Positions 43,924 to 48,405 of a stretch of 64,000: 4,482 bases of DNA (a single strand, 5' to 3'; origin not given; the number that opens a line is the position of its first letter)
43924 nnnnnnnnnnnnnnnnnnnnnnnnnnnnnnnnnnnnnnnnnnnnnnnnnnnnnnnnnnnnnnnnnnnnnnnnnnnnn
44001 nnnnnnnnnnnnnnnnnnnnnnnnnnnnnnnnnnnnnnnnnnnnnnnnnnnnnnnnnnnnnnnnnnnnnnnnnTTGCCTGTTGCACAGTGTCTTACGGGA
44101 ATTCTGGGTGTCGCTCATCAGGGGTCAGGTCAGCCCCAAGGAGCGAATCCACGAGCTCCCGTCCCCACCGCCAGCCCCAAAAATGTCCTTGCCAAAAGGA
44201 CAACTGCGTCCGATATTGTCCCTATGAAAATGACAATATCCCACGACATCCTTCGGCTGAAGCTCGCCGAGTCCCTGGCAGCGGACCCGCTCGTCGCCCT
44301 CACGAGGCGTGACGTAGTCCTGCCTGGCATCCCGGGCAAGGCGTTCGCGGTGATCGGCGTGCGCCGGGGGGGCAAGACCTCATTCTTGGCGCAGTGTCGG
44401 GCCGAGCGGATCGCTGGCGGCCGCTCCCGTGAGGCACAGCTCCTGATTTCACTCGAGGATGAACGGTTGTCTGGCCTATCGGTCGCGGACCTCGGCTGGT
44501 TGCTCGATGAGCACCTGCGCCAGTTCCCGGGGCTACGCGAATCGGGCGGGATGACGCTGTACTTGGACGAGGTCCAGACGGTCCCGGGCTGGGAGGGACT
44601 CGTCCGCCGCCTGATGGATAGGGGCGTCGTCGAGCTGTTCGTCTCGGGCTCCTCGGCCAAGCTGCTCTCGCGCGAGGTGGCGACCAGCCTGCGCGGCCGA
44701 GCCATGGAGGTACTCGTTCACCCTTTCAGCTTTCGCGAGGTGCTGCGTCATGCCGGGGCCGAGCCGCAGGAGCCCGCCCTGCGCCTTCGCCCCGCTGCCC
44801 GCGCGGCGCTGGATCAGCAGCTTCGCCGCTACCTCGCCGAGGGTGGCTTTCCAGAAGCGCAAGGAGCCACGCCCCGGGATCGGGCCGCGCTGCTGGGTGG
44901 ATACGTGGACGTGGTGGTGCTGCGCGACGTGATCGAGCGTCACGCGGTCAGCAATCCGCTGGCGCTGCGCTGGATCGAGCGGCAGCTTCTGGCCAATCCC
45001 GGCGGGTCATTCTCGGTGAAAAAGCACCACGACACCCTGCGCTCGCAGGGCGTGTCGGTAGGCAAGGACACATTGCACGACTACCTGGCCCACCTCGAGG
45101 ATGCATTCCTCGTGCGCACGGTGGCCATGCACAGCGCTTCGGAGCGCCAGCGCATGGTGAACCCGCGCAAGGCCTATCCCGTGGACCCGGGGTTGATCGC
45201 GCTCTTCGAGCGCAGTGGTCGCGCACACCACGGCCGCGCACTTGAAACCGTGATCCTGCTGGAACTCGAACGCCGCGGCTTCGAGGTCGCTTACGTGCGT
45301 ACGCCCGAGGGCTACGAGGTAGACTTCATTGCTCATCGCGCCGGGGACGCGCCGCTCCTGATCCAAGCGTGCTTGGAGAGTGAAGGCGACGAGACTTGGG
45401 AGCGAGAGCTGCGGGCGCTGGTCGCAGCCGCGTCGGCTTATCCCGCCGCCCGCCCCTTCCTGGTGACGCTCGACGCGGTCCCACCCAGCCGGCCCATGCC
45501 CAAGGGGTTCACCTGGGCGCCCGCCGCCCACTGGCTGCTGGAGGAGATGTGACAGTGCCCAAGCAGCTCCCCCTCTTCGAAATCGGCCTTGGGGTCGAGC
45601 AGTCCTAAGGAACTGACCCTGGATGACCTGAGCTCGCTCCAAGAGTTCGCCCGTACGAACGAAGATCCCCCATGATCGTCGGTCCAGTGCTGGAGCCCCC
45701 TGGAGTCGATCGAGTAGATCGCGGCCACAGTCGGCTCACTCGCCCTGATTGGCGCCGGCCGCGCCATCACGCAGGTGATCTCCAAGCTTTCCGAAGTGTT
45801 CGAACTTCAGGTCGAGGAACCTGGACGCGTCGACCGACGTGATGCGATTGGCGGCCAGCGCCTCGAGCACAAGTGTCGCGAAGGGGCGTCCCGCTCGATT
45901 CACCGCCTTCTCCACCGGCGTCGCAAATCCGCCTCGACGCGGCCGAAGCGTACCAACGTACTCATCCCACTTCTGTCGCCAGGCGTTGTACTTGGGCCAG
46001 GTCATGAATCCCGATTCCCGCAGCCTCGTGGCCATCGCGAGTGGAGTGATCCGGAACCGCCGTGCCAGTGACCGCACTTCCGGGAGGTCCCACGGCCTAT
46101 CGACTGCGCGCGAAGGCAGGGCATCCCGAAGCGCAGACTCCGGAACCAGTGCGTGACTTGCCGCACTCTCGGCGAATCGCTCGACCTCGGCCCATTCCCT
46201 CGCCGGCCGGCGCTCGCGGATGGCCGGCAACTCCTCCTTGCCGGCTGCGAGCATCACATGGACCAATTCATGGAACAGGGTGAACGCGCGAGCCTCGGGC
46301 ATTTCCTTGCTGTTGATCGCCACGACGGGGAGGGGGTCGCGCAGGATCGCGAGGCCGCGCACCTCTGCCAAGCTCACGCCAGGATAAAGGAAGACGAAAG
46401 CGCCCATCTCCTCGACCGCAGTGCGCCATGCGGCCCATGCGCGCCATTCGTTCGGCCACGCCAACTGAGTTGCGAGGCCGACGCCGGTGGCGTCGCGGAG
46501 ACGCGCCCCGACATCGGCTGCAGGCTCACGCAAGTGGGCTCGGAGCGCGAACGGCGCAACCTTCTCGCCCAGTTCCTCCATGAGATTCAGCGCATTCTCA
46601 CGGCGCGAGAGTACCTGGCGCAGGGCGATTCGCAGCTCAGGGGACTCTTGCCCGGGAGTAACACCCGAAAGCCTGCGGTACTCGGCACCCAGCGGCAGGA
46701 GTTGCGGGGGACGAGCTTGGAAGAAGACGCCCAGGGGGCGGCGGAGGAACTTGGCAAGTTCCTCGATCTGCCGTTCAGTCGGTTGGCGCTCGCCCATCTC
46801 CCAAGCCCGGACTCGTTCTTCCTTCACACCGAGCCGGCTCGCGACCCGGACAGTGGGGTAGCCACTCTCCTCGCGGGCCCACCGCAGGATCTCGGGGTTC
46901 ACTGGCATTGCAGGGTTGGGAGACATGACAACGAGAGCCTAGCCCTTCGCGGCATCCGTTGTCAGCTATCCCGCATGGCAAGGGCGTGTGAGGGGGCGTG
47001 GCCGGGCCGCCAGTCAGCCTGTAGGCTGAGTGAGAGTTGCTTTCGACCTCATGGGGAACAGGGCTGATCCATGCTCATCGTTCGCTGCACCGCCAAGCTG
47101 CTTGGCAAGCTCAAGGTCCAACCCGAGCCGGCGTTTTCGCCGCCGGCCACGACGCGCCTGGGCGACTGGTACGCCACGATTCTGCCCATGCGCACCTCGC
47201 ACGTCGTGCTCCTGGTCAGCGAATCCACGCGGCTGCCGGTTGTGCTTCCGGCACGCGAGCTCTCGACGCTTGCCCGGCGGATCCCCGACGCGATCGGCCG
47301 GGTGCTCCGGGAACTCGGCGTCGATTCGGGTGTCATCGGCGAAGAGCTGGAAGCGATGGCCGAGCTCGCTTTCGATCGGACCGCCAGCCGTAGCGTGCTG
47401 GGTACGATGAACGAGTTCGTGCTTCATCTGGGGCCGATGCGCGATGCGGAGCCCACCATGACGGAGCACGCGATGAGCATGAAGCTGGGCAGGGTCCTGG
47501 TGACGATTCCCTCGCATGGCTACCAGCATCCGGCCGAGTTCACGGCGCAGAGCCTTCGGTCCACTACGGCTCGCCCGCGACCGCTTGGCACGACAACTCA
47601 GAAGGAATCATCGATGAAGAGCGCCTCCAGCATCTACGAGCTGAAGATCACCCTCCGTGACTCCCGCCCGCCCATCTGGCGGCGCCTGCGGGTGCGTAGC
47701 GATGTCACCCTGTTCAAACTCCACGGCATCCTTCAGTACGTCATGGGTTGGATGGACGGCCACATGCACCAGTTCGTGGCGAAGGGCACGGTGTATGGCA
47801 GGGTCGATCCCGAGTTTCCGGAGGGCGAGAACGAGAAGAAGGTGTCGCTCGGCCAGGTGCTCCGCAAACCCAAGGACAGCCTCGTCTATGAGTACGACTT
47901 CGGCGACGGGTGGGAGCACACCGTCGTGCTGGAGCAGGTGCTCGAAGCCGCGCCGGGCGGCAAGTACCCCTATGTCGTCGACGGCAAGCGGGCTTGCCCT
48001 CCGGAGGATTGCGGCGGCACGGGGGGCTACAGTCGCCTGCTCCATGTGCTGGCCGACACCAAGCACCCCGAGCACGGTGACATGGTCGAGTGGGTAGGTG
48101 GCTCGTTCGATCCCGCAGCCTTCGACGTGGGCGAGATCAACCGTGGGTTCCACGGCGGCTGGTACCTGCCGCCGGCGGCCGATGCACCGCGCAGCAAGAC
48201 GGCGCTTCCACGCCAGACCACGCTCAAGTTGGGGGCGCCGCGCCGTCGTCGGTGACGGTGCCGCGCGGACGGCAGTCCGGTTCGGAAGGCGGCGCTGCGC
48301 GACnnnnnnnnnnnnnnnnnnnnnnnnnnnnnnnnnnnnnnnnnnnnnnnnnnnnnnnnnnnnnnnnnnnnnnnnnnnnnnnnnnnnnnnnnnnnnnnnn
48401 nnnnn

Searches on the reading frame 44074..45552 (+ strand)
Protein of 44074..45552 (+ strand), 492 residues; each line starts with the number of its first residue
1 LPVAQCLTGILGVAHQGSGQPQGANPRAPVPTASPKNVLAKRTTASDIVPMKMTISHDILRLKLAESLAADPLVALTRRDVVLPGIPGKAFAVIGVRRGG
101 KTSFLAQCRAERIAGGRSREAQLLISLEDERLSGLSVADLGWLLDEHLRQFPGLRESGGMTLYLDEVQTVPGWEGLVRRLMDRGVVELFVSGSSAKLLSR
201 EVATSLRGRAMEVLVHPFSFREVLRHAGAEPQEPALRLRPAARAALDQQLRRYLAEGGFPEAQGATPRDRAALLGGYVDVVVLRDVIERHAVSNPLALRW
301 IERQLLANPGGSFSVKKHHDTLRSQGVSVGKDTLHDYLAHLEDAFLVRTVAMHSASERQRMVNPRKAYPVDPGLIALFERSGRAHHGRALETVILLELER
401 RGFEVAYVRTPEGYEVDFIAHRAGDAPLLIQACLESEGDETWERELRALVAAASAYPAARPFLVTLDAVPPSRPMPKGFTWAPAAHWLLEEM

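Call 8: search_protein_families(library=pfam, proteins=[window:44074-45552:+], max_evalue=0.001)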
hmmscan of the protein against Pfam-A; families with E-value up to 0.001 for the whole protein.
window:44074-45552:+ (492 aa): 3 families
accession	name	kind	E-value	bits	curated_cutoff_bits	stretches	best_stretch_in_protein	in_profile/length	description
PF13173.12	AAA_14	-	5.5e-27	94.8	27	1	89-224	3-129/129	AAA domain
PF13635.12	DUF4143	-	1.3e-13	51.5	28.1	1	284-426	2-151/160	Domain of unknown function (DUF4143)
PF04471.18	Mrr_cat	-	0.00043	20.8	21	1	387-468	6-88/115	Restriction endonuclease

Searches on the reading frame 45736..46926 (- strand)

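Call 8: search_protein_families(library=pfam, proteins=[window:45736-46926:-], max_evalue=0.001)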
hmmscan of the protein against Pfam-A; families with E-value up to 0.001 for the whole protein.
window:45736-46926:- (396 aa): 3 families
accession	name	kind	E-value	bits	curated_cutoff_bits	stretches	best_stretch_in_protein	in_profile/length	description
PF06114.19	Peptidase_M78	-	1.1e-12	48.3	22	1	199-302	28-122/123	IrrE N-terminal-like domain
PF01381.28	HTH_3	-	1.9e-07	31.4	23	1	14-66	1-53/55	Helix-turn-helix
PF13560.12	HTH_31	-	5.8e-06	27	27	1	14-63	6-56/64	Helix-turn-helix domain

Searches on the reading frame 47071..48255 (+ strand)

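Call 8: search_protein_families(library=pfam, proteins=[window:47071-48255:+], max_evalue=0.001)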
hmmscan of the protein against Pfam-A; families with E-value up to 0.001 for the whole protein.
window:47071-48255:+ (394 aa): 2 families
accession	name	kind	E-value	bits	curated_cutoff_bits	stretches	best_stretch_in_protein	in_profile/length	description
PF07929.16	PRiA4_ORF3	-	3.3e-65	219.5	26.6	1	188-353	2-171/173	Plasmid pRiA4b ORF-3-like protein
PF22016.2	DUF6933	-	2.8e-34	118.6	27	1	3-156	1-156/157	Domain of unknown function (DUF6933)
